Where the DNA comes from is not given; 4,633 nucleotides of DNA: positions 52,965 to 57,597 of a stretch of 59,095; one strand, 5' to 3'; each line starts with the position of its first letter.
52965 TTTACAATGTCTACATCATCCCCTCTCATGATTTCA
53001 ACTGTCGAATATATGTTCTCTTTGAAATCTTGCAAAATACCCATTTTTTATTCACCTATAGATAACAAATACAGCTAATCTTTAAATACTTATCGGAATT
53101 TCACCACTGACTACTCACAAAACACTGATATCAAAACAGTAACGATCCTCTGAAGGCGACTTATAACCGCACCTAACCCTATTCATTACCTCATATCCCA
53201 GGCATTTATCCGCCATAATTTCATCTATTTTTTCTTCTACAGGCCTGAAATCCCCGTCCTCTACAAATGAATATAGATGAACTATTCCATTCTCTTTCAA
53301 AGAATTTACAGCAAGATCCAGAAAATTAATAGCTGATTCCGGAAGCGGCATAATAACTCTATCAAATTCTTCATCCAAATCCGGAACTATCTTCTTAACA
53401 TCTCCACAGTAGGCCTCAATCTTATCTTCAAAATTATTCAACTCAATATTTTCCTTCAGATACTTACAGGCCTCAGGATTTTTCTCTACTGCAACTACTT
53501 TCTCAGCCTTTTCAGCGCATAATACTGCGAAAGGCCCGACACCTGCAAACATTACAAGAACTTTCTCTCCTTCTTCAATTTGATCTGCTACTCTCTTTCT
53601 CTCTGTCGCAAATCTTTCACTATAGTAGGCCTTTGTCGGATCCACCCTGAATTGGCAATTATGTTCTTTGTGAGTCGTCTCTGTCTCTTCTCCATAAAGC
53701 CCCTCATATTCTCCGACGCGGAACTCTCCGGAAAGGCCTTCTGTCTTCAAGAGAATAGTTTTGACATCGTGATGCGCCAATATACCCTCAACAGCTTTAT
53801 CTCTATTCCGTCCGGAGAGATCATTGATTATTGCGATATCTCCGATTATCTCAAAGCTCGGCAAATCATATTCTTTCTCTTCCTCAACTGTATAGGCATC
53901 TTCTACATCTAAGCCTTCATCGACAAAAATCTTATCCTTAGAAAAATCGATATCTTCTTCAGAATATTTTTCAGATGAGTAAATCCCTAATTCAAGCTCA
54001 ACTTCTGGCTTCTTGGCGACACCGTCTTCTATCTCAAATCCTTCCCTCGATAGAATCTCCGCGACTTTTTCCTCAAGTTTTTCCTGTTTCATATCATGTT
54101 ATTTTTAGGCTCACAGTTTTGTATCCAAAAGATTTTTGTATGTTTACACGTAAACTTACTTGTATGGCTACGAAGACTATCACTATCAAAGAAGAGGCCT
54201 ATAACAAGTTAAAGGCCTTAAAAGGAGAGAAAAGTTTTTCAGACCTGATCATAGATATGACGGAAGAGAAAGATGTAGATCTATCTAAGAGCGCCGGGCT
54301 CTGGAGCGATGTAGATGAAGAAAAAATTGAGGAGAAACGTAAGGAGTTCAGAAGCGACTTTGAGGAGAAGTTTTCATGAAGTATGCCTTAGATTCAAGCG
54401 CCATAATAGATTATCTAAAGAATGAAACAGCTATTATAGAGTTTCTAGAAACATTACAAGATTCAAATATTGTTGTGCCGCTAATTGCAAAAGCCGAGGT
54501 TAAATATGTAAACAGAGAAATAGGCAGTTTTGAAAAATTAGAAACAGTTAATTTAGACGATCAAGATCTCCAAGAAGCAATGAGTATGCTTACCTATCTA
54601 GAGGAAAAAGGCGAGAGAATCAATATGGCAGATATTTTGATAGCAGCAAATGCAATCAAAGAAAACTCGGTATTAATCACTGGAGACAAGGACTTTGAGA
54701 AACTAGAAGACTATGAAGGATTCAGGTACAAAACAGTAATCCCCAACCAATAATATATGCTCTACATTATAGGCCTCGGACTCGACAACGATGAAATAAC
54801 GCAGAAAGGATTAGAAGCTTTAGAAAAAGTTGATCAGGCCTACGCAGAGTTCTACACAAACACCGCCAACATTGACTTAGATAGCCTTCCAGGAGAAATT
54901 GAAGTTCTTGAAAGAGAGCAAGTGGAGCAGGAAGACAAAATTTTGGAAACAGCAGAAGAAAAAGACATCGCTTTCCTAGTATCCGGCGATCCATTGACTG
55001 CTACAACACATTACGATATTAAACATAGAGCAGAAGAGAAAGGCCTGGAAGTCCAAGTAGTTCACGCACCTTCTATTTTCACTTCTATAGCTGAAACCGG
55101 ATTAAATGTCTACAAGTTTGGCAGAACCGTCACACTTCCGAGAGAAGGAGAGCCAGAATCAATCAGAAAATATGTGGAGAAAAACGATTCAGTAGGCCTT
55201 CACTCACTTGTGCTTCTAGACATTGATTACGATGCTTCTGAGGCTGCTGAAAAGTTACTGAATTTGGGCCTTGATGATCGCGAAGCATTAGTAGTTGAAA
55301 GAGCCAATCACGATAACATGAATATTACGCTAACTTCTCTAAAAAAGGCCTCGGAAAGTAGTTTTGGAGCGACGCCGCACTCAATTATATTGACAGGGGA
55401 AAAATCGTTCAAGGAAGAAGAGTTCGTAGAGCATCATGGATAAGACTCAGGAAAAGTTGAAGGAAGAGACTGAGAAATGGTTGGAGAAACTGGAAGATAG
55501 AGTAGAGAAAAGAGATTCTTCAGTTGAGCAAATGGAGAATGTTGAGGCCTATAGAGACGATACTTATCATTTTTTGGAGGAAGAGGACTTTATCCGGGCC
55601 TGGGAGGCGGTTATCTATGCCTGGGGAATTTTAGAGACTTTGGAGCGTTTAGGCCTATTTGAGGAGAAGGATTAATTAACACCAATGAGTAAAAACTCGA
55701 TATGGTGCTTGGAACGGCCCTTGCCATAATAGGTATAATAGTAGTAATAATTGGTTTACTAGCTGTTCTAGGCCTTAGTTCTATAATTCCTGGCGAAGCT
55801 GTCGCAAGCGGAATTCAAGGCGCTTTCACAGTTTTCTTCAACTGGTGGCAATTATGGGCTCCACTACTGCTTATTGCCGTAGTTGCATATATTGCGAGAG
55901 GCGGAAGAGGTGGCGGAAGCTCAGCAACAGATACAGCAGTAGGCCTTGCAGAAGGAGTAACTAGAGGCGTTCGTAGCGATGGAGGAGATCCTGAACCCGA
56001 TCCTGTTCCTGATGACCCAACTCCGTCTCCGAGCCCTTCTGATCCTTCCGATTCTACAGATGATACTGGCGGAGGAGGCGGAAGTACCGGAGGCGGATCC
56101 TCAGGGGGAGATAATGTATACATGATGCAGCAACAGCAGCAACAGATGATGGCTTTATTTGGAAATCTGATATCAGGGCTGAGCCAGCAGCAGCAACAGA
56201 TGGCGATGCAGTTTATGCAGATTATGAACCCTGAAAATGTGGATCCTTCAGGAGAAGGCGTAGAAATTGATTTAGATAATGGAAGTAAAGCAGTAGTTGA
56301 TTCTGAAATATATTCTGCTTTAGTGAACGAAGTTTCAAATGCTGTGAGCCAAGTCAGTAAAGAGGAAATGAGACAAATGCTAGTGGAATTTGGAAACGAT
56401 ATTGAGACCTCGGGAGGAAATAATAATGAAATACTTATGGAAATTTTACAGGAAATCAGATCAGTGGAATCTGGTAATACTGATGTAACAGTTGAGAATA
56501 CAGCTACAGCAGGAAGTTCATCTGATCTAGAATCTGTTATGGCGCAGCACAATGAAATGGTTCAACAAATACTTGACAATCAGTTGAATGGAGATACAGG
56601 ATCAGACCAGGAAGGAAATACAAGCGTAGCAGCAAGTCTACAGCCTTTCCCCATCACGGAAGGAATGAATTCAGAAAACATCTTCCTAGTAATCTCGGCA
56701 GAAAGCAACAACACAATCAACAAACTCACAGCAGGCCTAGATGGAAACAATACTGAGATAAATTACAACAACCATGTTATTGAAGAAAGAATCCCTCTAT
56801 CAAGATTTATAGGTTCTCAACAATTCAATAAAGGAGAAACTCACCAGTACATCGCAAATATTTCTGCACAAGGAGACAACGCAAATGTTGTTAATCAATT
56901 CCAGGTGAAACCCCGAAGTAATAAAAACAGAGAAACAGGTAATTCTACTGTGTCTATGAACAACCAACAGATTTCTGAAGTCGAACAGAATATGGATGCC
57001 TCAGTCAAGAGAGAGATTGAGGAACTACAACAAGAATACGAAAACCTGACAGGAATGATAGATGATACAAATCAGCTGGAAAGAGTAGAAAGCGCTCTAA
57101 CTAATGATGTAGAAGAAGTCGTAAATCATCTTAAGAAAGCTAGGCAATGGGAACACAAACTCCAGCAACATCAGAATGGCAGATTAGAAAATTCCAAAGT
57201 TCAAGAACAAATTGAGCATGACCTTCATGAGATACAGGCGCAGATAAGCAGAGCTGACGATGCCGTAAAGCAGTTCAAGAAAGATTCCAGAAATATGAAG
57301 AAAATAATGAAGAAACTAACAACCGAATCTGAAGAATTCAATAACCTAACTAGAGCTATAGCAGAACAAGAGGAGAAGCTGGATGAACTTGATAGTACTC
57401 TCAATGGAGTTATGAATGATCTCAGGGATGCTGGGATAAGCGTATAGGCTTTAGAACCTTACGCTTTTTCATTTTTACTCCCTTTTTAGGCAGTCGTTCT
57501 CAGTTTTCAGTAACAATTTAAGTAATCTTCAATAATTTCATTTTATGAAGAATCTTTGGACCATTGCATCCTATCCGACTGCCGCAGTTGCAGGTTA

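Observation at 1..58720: The palindromic hexamer AGGCCT is massively over-represented in all codon phases, on both strands and in intergenic DNA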

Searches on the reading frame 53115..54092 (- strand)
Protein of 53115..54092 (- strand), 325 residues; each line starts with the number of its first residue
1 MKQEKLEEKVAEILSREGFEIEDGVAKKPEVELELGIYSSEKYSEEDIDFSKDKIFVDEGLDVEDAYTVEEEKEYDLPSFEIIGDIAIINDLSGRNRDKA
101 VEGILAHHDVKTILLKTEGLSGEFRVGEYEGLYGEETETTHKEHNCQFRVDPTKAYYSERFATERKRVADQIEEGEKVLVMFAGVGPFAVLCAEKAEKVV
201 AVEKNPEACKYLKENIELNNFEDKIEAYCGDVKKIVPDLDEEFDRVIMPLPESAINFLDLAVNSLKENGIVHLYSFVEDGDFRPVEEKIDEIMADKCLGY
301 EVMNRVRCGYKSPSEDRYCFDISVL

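Call 17: search_protein_families(library=pfam, proteins=[window:53115-54092:-])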
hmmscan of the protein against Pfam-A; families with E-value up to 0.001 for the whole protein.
window:53115-54092:- (325 aa): 11 families
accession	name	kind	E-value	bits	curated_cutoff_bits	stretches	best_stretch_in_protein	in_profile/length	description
PF02475.24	TRM5-TYW2_MTfase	-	1.1e-49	169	28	1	139-292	1-155/164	TRM5/TYW2 methyltransferase domain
PF25133.1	TYW2_N_2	-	4e-09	36.9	27.7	1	69-137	9-79/79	TYW2 N-terminal domain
PF03602.21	Cons_hypoth95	-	6.4e-07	29.7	24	1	174-271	41-142/182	Conserved hypothetical protein 95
PF02005.22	TRM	-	7.9e-07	29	27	1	194-272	72-150/376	N2,N2-dimethylguanosine tRNA methyltransferase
PF09445.16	Methyltransf_15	-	1.2e-06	28.7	22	1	177-265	3-94/165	RNA cap guanine-N2 methyltransferase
PF13649.12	Methyltransf_25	-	2.5e-05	25.3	27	1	179-249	2-71/97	Methyltransferase domain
PF05175.20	MTS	-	0.0001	22.5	23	1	174-248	31-104/170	Methyltransferase small domain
PF13847.12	Methyltransf_31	-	0.00015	21.9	27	1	173-295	2-124/145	Methyltransferase domain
PF05185.22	PRMT5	-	0.00048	20.5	22.9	1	169-238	58-132/171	PRMT5 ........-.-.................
PF08241.18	Methyltransf_11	-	0.00052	21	21.2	1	183-248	5-66/95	Methyltransferase domain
PF06325.19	PrmA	-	0.00076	19.5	22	0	171-272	158-257/296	Ribosomal protein L11 methyltransferase (PrmA)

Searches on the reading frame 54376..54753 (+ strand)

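Call 17: search_protein_families(library=pfam, proteins=[window:54376-54753:+])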
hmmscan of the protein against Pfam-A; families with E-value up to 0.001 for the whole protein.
window:54376-54753:+ (125 aa): 2 families
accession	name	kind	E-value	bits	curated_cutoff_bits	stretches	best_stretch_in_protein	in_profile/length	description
PF01850.27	PIN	-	1.3e-10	42.3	23.6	1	4-111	2-118/120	PIN domain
PF18480.7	DUF5615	-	6.2e-06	26.5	23.8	1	65-122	17-73/110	Domain of unknown function (DUF5615)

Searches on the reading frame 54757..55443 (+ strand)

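Call 17: search_protein_families(library=pfam, proteins=[window:54757-55443:+])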
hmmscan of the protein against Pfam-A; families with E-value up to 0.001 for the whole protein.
window:54757-55443:+ (228 aa): 1 family
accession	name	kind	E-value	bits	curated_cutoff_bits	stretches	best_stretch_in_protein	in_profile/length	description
PF00590.25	TP_methylase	-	1.4e-22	81.1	27.8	1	1-197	1-210/212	Tetrapyrrole (Corrin/Porphyrin) Methylases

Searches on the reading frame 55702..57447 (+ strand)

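Call 4: search_protein_families(library=pfam, proteins=[window:55702-57447:+])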
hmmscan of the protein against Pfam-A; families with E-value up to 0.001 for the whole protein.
window:55702-57447:+ (581 aa): 1 family
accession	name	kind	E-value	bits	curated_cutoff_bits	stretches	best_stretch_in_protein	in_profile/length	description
PF05974.18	DUF892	-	0.00021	21.8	23.7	0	486-547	22-84/159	Domain of unknown function (DUF892)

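Call 46: search_protein_families(library=padloc, max_evalue=0.01, proteins=[window:55702-57447:+])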
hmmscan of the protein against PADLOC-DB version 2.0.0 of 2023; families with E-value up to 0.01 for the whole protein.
window:55702-57447:+ (581 aa): 3 families
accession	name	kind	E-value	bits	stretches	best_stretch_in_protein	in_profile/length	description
PDLC00516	JetC1|JetC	-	0.0002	17.5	1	423-575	222-373/1098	DUF3584 domain; MukB-like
PDLC03868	LmuB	-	0.00052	16.4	1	331-571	246-486/1035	-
PDLC00200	HamB2|HamB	-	0.0076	12.3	1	421-574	537-691/865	DEAD-box helicase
